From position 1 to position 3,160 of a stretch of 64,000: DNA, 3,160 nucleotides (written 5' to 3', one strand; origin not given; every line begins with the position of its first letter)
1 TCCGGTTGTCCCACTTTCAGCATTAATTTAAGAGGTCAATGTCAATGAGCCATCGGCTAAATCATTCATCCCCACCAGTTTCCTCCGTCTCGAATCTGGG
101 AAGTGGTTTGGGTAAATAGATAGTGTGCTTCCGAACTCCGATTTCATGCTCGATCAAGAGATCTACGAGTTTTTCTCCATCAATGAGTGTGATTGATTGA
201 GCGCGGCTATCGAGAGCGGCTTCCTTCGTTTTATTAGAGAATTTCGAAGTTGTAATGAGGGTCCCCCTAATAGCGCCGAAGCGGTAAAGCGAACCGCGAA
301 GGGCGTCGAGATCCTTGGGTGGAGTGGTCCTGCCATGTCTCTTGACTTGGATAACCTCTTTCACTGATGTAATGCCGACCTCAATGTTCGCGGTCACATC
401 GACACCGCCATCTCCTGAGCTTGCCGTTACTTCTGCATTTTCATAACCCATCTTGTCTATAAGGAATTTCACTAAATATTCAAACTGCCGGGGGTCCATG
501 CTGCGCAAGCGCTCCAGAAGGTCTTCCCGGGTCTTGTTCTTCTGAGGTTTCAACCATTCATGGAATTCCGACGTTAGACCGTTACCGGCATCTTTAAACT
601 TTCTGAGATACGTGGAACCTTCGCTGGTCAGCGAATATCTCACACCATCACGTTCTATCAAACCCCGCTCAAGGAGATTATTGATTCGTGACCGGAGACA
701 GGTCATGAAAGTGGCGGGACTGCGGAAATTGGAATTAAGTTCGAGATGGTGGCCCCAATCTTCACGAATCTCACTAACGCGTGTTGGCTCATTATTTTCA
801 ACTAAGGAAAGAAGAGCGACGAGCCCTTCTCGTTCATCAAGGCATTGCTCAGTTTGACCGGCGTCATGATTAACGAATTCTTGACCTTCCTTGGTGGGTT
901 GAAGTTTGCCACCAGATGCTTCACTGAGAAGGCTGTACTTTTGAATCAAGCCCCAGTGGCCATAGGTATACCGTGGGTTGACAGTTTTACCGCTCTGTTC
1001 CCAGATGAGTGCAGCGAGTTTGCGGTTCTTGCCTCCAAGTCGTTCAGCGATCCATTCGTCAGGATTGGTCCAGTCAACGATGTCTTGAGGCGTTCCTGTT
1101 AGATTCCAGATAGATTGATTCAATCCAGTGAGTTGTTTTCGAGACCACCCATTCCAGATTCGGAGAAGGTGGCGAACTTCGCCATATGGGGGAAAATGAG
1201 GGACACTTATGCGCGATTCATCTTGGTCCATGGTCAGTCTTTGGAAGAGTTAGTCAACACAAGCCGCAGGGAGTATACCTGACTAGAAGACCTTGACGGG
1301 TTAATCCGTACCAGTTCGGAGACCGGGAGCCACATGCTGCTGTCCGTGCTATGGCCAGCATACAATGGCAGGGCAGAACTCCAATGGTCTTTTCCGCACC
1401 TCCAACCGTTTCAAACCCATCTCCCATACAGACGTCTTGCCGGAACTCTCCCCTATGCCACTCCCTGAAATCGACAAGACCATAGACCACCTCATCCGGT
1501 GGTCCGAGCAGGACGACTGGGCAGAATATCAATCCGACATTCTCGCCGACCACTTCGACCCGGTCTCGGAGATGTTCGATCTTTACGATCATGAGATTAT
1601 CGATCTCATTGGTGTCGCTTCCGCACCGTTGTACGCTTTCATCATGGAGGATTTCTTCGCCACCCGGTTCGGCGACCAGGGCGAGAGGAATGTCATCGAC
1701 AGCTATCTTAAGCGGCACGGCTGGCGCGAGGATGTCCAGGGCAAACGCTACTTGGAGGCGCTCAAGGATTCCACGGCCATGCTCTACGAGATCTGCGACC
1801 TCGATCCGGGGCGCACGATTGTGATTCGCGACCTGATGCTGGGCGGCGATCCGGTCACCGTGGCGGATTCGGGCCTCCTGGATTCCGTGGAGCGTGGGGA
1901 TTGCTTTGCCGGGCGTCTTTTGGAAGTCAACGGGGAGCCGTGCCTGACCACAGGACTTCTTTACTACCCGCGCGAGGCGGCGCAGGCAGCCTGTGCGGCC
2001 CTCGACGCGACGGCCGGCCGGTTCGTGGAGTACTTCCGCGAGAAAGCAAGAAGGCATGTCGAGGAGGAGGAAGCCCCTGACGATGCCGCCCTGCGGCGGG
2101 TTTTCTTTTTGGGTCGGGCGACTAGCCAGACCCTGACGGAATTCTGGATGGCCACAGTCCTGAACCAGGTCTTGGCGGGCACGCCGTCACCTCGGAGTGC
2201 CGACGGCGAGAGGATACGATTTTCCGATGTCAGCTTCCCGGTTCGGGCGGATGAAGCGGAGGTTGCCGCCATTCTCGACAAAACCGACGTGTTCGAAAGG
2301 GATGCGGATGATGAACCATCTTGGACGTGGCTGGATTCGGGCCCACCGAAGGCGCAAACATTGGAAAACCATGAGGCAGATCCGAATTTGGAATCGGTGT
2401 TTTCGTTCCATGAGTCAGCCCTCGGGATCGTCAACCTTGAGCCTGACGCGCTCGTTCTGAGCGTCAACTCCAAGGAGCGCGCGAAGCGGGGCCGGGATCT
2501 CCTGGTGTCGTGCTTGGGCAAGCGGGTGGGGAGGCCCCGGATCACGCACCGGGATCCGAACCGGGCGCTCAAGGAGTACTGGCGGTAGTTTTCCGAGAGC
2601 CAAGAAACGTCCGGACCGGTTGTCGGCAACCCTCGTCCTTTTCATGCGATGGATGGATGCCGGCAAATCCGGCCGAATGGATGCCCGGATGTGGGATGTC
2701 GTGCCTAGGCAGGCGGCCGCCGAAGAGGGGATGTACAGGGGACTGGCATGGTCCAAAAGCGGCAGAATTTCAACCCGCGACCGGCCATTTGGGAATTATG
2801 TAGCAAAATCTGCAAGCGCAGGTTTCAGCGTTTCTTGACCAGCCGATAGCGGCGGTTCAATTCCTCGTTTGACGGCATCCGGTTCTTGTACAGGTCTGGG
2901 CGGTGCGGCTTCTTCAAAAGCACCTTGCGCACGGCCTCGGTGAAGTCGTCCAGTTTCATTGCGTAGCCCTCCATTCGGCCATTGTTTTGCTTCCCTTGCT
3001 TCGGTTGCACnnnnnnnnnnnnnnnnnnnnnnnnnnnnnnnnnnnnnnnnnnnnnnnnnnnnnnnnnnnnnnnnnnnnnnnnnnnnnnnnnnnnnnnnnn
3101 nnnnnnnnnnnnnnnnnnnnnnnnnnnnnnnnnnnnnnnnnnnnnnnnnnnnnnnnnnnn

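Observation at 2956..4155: Single-polypeptide beta-class DNA methyltransferase fused to an HNH nuclease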

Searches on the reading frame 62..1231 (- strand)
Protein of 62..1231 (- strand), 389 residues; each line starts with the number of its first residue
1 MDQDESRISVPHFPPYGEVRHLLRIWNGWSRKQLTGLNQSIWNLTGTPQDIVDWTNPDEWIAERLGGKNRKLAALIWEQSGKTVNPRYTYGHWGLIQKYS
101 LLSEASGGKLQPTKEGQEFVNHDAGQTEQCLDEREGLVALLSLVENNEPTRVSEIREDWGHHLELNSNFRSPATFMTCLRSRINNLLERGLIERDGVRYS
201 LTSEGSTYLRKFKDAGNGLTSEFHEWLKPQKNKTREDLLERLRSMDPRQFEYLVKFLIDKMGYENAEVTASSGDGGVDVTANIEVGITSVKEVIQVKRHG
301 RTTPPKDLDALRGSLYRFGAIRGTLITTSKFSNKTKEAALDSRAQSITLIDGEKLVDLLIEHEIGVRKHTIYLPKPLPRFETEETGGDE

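Call 3: search_protein_families(library=pfam, proteins=[window:62-1231:-], max_evalue=0.01)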
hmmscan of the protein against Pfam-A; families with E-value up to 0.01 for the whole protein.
window:62-1231:- (389 aa): 4 families
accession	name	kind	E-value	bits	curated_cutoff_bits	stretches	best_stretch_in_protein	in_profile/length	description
PF04471.18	Mrr_cat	-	1.9e-26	92.9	21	1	242-359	1-115/115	Restriction endonuclease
PF22722.2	NA-iREase1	-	3e-13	50.1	27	1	255-357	6-106/106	NACHT-associated inactive Restriction Endonuclease 1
PF14947.12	HTH_45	-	0.00099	19.5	25.5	1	180-214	37-71/77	Winged helix-turn-helix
PF25213.1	HVO_A0261_N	-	0.0015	18.8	35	1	183-215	45-77/86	HVO_A0261 N-terminal domain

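Call 4: search_protein_families(library=ncbifam, proteins=[window:62-1231:-], max_evalue=0.01)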
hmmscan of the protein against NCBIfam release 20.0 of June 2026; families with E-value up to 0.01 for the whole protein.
window:62-1231:- (389 aa): 0 families

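Call 19: search_protein_families(library=padloc, proteins=[window:62-1231:-], max_evalue=0.01)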
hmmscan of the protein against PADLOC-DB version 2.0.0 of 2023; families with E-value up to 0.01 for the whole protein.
window:62-1231:- (389 aa): 12 families
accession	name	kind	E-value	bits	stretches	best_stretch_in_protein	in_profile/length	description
PDLC04796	PDC-S02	-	5.8e-127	421.8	1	6-373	4-371/390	-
PDLC04806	PDC-S02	-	2.1e-28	97.6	1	228-363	168-304/324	-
PDLC03657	mREase_IV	-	1.5e-22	78.4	1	228-368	155-300/317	Type IV methyl-directed restriction enzyme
PDLC04819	PDC-S02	-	1.3e-17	62.1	1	231-362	181-309/334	-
PDLC03663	mREase_IV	-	5.8e-10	36.5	1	244-365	411-528/544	Type IV methyl-directed restriction enzyme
PDLC04815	PDC-S02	-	6e-09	33.7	1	248-362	208-321/346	-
PDLC00631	ZorD1|ZorD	-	3.2e-07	26.5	1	230-365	933-1066/1071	"SWI2/SNF2 helicase, Mrr-like nuclease"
PDLC00628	ZorD1|ZorD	-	0.00022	17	1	235-299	1015-1076/1171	"SWI2/SNF2 helicase, Mrr-like nuclease"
PDLC03871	LmuC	-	0.00036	18.6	1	184-237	80-138/156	-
PDLC03206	mREase_II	-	0.00084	16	1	262-357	296-394/434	Type II methyl-directed restriction enzyme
PDLC02975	WH_III-A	-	0.0069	14.8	0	179-214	35-70/103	-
PDLC00752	Effector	-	0.0074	13.1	1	126-191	133-197/508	Endonuclease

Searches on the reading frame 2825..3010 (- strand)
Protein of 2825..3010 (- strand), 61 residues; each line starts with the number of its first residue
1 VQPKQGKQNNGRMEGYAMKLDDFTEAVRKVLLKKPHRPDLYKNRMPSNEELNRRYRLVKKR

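Call 3: search_protein_families(library=pfam, proteins=[window:2825-3010:-], max_evalue=0.01)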
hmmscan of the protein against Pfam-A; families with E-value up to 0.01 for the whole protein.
window:2825-3010:- (61 aa): 0 families

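Call 4: search_protein_families(library=ncbifam, proteins=[window:2825-3010:-], max_evalue=0.01)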
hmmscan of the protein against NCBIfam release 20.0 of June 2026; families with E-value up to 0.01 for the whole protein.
window:2825-3010:- (61 aa): 0 families

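Call 19: search_protein_families(library=padloc, proteins=[window:2825-3010:-], max_evalue=0.01)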
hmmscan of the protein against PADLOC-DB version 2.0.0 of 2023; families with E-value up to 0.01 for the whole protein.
window:2825-3010:- (61 aa): 0 families

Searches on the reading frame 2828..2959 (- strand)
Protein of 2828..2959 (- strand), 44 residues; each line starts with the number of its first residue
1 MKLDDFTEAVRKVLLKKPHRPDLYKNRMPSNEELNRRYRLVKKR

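Call 70: search_protein_families(library=pfam, proteins=[window:2828-2959:-], max_evalue=0.01)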
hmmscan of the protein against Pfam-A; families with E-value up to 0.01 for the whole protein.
window:2828-2959:- (44 aa): 0 families
